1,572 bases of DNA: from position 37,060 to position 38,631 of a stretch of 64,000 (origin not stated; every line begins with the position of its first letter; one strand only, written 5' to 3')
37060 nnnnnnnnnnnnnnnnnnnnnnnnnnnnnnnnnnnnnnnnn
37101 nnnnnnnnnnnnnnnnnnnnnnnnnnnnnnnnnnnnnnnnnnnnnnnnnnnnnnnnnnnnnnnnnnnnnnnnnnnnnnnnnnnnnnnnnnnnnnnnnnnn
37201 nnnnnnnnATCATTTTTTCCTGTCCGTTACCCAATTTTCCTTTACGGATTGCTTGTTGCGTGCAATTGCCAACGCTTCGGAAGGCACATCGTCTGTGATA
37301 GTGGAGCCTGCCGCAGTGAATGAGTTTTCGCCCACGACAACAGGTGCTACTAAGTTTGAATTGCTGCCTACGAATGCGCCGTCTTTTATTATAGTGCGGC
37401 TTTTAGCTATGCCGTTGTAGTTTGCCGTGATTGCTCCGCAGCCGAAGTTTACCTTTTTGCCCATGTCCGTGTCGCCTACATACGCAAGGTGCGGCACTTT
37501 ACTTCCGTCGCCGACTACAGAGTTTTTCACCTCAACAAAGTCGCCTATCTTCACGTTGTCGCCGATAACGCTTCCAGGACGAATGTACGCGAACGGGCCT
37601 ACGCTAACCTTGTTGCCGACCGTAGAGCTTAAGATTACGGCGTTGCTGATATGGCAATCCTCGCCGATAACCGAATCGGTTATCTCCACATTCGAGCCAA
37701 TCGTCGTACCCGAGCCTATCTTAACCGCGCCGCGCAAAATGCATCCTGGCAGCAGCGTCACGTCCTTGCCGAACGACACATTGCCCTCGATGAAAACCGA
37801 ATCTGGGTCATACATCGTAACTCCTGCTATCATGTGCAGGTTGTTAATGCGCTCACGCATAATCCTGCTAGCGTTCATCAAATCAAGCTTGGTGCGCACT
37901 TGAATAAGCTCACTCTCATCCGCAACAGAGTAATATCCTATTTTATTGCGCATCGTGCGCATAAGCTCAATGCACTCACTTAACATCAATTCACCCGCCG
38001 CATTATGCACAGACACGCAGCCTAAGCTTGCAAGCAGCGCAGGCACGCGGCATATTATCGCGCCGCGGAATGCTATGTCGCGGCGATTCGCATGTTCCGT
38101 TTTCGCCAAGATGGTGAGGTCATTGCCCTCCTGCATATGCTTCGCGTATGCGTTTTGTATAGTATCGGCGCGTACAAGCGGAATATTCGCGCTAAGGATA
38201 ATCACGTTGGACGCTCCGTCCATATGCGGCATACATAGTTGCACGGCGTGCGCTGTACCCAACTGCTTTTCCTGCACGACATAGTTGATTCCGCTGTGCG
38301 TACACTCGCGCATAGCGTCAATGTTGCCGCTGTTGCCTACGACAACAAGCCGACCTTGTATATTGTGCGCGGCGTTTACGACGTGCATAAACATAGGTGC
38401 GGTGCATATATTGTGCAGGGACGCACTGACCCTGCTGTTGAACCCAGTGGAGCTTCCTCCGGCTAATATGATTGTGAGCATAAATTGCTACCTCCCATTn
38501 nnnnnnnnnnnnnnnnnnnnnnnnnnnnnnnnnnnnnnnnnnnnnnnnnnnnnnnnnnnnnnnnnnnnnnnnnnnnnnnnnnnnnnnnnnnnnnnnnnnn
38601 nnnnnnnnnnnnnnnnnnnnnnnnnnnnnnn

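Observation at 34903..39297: Operon ogg, glmU-like (degenerate nucleotidyltransferase motif), MBL-fold hydrolase and GAF/HD-GYP phosphodiesterase.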

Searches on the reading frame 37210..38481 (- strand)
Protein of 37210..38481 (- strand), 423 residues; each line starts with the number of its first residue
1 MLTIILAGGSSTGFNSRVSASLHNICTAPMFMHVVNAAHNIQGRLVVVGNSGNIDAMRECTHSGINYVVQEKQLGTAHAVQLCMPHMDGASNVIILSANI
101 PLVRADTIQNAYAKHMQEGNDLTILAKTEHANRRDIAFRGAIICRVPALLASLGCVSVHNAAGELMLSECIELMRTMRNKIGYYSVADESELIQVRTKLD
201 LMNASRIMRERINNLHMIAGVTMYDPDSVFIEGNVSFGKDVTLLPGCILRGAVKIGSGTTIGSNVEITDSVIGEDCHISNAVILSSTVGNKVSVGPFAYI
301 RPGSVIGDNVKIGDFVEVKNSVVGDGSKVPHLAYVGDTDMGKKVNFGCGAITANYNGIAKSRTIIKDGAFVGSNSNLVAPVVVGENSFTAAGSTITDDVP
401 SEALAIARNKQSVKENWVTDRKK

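Call 3: search_protein_families(library=pfam, proteins=[window:37210-38481:-], max_evalue=0.01)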
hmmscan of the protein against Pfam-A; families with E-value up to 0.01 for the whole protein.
window:37210-38481:- (423 aa): 9 families
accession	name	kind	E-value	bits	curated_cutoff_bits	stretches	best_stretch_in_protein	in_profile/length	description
PF00132.30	Hexapep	-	9.5e-27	92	27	3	286-319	2-35/36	Bacterial transferase hexapeptide (six repeats)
PF25084.1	LbH_EIF2B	-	1e-15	58.1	54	2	235-288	4-58/105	EIF2B subunit epsilon LbH domain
PF12804.13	NTP_transf_3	-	4e-12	47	27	1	4-131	2-127/160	MobA-like NTP transferase domain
PF24894.1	Hexapep_GlmU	-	1.3e-08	35.4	23.3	1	265-337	14-85/104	GlmU-like, C-terminal hexapeptide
PF00483.29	NTP_transferase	-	1.9e-05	24.8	21.2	1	3-130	2-141/245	Nucleotidyl transferase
PF14602.12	Hexapep_2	-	0.00013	22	27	1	363-396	2-33/34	Hexapeptide repeat of succinyl-transferase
PF25247.1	LbH_GLGC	-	0.00075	19.9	27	0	263-307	9-53/135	GLGC left-handed parallel beta-helix domain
PF01983.22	CofC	-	0.0047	16.6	22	1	28-114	31-112/217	Guanylyl transferase CofC like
PF25087.1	GMPPB_C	-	0.0071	16.5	39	0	239-316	9-87/110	GMPPB C-terminal domain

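Call 4: search_protein_families(library=ncbifam, proteins=[window:37210-38481:-], max_evalue=0.01)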
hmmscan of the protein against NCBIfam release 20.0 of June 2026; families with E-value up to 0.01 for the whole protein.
window:37210-38481:- (423 aa): 51 families (the best 25 are shown)
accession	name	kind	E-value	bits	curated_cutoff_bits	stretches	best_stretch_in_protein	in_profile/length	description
NF010934.1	PRK14354.1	equivalog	5.2e-124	414.2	450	2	146-418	174-446/447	bifunctional UDP-N-acetylglucosamine diphosphorylase/glucosamine-1-phosphate N-acetyltransferase GlmU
TIGR01173.1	glmU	equivalog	1.7e-115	386.4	366.85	2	139-422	167-451/452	bifunctional UDP-N-acetylglucosamine diphosphorylase/glucosamine-1-phosphate N-acetyltransferase GlmU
NF010932.0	PRK14352.1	equivalog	3.7e-105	352.4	611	2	147-422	186-461/488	bifunctional UDP-N-acetylglucosamine diphosphorylase/glucosamine-1-phosphate N-acetyltransferase GlmU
NF010935.0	PRK14355.1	equivalog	3.4e-103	345.7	718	2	145-422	179-457/459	bifunctional UDP-N-acetylglucosamine diphosphorylase/glucosamine-1-phosphate N-acetyltransferase GlmU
NF010937.0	PRK14357.1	equivalog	3.5e-102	342.6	658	2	140-423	165-444/448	bifunctional UDP-N-acetylglucosamine diphosphorylase/glucosamine-1-phosphate N-acetyltransferase GlmU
NF010940.0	PRK14360.1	equivalog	7.1e-100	334.7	602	2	141-420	172-448/452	bifunctional UDP-N-acetylglucosamine diphosphorylase/glucosamine-1-phosphate N-acetyltransferase GlmU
NF010933.0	PRK14353.1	equivalog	1e-91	307.9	505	2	139-419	174-437/453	bifunctional UDP-N-acetylglucosamine diphosphorylase/glucosamine-1-phosphate N-acetyltransferase GlmU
NF010938.0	PRK14358.1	equivalog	2.4e-89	300.1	500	2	156-418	192-455/481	bifunctional N-acetylglucosamine-1-phosphate uridyltransferase/glucosamine-1-phosphate acetyltransferase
NF006986.0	PRK09451.1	equivalog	3.3e-82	276.7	725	2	142-423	173-455/456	bifunctional UDP-N-acetylglucosamine diphosphorylase/glucosamine-1-phosphate N-acetyltransferase GlmU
NF010936.0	PRK14356.1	equivalog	1.5e-80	271.4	666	2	140-413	175-449/456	bifunctional UDP-N-acetylglucosamine diphosphorylase/glucosamine-1-phosphate N-acetyltransferase GlmU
NF010939.0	PRK14359.1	equivalog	6.7e-65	219.3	592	2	149-417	175-422/430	bifunctional UDP-N-acetylglucosamine diphosphorylase/glucosamine-1-phosphate N-acetyltransferase GlmU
TIGR03992.1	Arch_glmU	subfamily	4.5e-39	134.4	292.1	3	287-354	268-335/393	bifunctional sugar-1-phosphate nucleotidylyltransferase/acetyltransferase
NF041173.1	Sug_nt_acttase_Thmprot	equivalog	3.3e-29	102.1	600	2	288-355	269-336/405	bifunctional sugar-1-phosphate nucleotidylyltransferase/acetyltransferase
TIGR01853.1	lipid_A_lpxD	equivalog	8.7e-16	57.7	242.5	2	122-283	18-172/325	UDP-3-O-(3-hydroxymyristoyl)glucosamine N-acyltransferase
TIGR03570.1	NeuD_NnaD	subfamily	6.9e-15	55.2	160.8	3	227-313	92-181/202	NeuD/PglB/VioB family sugar acetyltransferase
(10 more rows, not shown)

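Call 5: search_solved_structures(query=window:37210-38481:-, show_alignments=3, max_evalue=1e-10)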
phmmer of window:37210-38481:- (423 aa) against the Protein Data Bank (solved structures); distinct sequences matched with E-value up to 1e-10: 21.
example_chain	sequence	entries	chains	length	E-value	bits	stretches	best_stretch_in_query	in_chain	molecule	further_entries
4aaw_A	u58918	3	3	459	6.1e-78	265.9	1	148-419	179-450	BIFUNCTIONAL PROTEIN GLMU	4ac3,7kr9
1hm0_A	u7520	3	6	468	7.4e-78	265.6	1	148-419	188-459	N-ACETYLGLUCOSAMINE 1-PHOSPHATE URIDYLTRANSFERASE | UDP-N-ACETYLGLUCOSAMINE-1-PHOSPHATE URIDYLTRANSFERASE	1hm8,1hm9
1g95_A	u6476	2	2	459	4.7e-76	259.7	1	148-419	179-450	N-ACETYLGLUCOSAMINE-1-PHOSPHATE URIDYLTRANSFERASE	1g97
9dqf_A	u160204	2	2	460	5.7e-76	259.4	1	148-417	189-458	Bifunctional protein GlmU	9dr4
3d8v_A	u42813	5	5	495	3e-67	230.7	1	139-420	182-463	Bifunctional protein glmU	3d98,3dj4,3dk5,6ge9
3spt_A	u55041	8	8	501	3.2e-67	230.6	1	139-420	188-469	Bifunctional protein glmU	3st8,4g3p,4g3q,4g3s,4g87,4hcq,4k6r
3foq_A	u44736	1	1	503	3.2e-67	230.6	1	139-420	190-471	Bifunctional protein glmU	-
2v0h_A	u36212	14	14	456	6.5e-66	226.3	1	3-419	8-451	BIFUNCTIONAL PROTEIN GLMU | GLUCOSAMINE-1-PHOSPHATE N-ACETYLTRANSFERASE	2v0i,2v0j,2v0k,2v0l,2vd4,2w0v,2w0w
9mh4_A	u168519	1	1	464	1.4e-65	225.2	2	140-420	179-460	Bifunctional protein GlmU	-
3fww_A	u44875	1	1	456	2e-65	224.7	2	111-419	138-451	Bifunctional protein glmU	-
4fce_A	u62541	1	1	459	2.1e-65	224.6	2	111-419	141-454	Bifunctional protein GlmU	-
1hv9_A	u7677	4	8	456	4.2e-65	223.6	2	141-420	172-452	UDP-N-ACETYLGLUCOSAMINE PYROPHOSPHORYLASE | Bifunctional protein glmU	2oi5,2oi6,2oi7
8cu9_A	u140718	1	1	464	7.1e-65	222.9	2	140-420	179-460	Bifunctional UDP-N-acetylglucosamine diphosphorylase/glucosamine-1-phosphate N-acetyltrans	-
7k47_A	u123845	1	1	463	2.1e-61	211.5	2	139-422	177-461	Bifunctional protein GlmU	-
5vmk_A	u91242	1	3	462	1e-56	196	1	3-419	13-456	Bifunctional protein GlmU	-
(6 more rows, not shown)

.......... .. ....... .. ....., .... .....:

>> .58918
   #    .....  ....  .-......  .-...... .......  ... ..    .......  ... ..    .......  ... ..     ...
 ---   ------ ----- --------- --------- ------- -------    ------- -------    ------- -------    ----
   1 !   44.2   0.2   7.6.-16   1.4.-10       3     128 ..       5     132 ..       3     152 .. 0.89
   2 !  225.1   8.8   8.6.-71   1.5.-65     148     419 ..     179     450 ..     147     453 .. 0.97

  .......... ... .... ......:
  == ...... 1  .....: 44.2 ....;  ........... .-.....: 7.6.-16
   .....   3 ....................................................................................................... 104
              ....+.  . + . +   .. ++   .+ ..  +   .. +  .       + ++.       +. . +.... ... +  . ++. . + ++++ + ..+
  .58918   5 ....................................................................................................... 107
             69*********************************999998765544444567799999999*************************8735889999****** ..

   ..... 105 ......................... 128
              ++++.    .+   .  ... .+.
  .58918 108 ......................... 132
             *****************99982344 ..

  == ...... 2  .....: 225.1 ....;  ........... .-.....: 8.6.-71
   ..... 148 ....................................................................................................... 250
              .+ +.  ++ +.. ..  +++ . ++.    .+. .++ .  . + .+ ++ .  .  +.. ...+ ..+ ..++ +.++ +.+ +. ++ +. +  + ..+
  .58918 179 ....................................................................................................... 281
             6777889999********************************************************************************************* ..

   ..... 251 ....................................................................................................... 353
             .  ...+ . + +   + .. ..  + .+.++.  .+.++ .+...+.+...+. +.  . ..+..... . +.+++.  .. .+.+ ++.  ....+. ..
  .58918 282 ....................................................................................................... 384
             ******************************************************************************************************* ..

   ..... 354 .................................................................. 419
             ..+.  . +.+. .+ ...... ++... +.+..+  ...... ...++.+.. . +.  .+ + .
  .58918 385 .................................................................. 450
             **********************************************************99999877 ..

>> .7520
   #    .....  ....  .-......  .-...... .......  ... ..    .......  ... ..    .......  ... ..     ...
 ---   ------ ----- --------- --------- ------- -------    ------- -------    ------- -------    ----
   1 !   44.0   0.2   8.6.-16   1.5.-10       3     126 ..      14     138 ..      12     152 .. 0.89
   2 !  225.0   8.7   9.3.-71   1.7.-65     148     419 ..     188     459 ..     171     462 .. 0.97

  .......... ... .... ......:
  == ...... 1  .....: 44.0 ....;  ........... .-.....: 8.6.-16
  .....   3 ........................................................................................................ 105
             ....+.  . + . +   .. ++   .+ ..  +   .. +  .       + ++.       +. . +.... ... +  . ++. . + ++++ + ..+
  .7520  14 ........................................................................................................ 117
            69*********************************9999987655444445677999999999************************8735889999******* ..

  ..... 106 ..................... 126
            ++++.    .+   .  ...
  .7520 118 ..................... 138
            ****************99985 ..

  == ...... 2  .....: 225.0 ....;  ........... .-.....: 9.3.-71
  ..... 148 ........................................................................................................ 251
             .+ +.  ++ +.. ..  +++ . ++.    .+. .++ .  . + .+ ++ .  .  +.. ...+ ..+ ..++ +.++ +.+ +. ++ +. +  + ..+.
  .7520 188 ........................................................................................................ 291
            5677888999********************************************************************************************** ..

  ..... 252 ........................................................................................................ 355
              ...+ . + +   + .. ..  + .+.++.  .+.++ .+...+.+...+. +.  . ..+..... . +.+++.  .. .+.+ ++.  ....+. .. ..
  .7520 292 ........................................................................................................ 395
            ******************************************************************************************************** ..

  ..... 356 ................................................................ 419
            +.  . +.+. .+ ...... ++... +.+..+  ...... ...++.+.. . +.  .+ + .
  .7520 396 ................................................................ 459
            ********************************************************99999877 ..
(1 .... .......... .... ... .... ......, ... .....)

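Call 7: find_encoding_contigs(protein=window:37210-38481:-, flank=10000, max_places=6)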
Protein window:37210-38481:- (423 aa): 2 contigs read that carry it; 2 places shown.
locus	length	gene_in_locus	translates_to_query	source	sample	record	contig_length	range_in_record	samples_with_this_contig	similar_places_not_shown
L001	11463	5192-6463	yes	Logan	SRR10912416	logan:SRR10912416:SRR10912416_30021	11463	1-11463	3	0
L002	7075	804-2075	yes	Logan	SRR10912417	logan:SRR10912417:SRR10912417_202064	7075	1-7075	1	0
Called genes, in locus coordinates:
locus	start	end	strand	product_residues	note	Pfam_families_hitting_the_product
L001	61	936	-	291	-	-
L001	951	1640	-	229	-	PF00072:Response_reg, PF00486:Trans_reg_C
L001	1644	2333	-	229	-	PF00596:Aldolase_II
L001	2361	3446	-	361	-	PF01926:MMR_HSR1, PF02421:FeoB_N, PF06071:YchF-GTPase_C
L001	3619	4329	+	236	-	PF00702:Hydrolase, PF13419:HAD_2, PF13242:Hydrolase_like (weak)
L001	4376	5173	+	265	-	PF07934:OGG_N, PF00730:HhH-GPD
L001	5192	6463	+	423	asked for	PF00483:NTP_transferase (weak), PF12804:NTP_transf_3, PF00132:Hexapep (weak), PF25084:LbH_EIF2B, PF25087:GMPPB_C, PF24894:Hexapep_GlmU, PF00132:Hexapep, PF25087:GMPPB_C, +2 more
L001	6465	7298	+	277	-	PF00753:Lactamase_B (weak), PF12706:Lactamase_B_2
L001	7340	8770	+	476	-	PF01590:GAF, PF13185:GAF_2, PF13492:GAF_3 (weak), PF01966:HD, PF13487:HD_5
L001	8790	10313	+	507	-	PF00251:Glyco_hydro_32N, PF08244:Glyco_hydro_32C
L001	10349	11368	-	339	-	PF00248:Aldo_ket_red, PF13534:Fer4_17 (weak)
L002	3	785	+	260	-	?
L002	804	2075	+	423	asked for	PF00483:NTP_transferase (weak), PF12804:NTP_transf_3, PF00132:Hexapep (weak), PF25084:LbH_EIF2B, PF25087:GMPPB_C, PF24894:Hexapep_GlmU, PF00132:Hexapep, PF25087:GMPPB_C, +2 more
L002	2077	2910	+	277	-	PF00753:Lactamase_B (weak), PF12706:Lactamase_B_2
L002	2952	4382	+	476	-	PF01590:GAF, PF13185:GAF_2, PF13492:GAF_3 (weak), PF01966:HD, PF13487:HD_5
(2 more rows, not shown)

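Call 8: find_homologous_proteins(query=window:37210-38481:-, max_evalue=1e-20)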
Query window:37210-38481:- (423 aa): 7772 proteins with E <= 1e-20 among 8000 candidates; the best 120 are listed.
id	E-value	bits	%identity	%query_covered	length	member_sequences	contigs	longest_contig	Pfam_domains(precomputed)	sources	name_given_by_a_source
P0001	1.0e-274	929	100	100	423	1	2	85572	PF00483.30,PF00132.31,PF25087.2,PF25084.2,PF24894.2,PF12804.14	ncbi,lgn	-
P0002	1.0e-105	372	43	100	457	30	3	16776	PF00483.30,PF01128.26,PF14602.13,PF00132.31,PF25087.2,PF25084.2,PF24894.2,PF12804.14,PF02348.26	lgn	-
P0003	5.3e-104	367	36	99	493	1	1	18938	PF00483.30,PF01128.26,PF00132.31,PF25087.2,PF25084.2,PF24894.2,PF12804.14,PF02348.26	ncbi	-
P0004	6.1e-104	366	52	82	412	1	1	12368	PF00132.31,PF25087.2,PF25084.2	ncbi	-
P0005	1.4e-103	365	41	100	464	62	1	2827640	PF00483.30,PF01128.26,PF14602.13,PF00132.31,PF25087.2,PF25084.2,PF24894.2,PF12804.14,PF02348.26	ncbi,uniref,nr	ncbi:bifunctional UDP-N-acetylglucosamine diphosphorylase/glucosamine-1-phosphate N-acetyltransferas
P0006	2.7e-102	361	43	98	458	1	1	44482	PF00483.30,PF01128.26,PF00132.31,PF25087.2,PF25084.2,PF24894.2,PF12804.14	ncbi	-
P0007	4.3e-102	360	41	100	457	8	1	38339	PF00483.30,PF01128.26,PF14602.13,PF00132.31,PF25087.2,PF25084.2,PF24894.2,PF12804.14,PF02348.26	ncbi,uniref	ncbi:bifunctional UDP-N-acetylglucosamine diphosphorylase/glucosamine-1-phosphate N-acetyltransferas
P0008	6.2e-101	356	41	100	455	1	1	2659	PF00483.30,PF14602.13,PF00132.31,PF25087.2,PF25084.2,PF24894.2,PF12804.14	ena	-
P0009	1.0e-100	356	41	100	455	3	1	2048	PF00483.30,PF14602.13,PF00132.31,PF25087.2,PF25084.2,PF24894.2,PF12804.14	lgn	-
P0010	1.8e-100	355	41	100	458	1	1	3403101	PF00483.30,PF01128.26,PF14602.13,PF00132.31,PF25087.2,PF25084.2,PF24894.2,PF12804.14,PF02348.26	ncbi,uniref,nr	ncbi:bifunctional UDP-N-acetylglucosamine diphosphorylase/glucosamine-1-phosphate N-acetyltransferas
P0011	2.8e-100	354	42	100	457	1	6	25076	PF00483.30,PF01128.26,PF14602.13,PF00132.31,PF25087.2,PF25084.2,PF24894.2,PF12804.14,PF02348.26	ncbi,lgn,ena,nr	ncbi:MAG TPA: bifunctional UDP-N-acetylglucosamine diphosphorylase/glucosamine-1-phosphate N-acetylt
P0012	4.8e-100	354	42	99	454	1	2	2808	PF00483.30,PF00132.31,PF25087.2,PF25084.2,PF24894.2,PF12804.14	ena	-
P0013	6.1e-100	353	41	99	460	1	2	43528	PF00483.30,PF01128.26,PF00132.31,PF25087.2,PF25084.2,PF12804.14,PF02348.26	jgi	jgi:bifunctional UDP-N-acetylglucosamine pyrophosphorylase/glucosamine-1-phosphate N-acetyltransfera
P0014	1.1e-99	352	41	98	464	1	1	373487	PF00483.30,PF01128.26,PF14602.13,PF00132.31,PF25087.2,PF25084.2,PF12804.14,PF02348.26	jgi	jgi:bifunctional UDP-N-acetylglucosamine pyrophosphorylase/glucosamine-1-phosphate N-acetyltransfera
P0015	1.4e-99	352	41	99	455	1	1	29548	PF00483.30,PF14602.13,PF00132.31,PF25087.2,PF25084.2,PF24894.2,PF12804.14,PF02348.26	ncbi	-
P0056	3.4e-96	341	39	100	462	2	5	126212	PF00483.30,PF01128.26,PF14602.13,PF00132.31,PF25087.2,PF25084.2,PF12804.14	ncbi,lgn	-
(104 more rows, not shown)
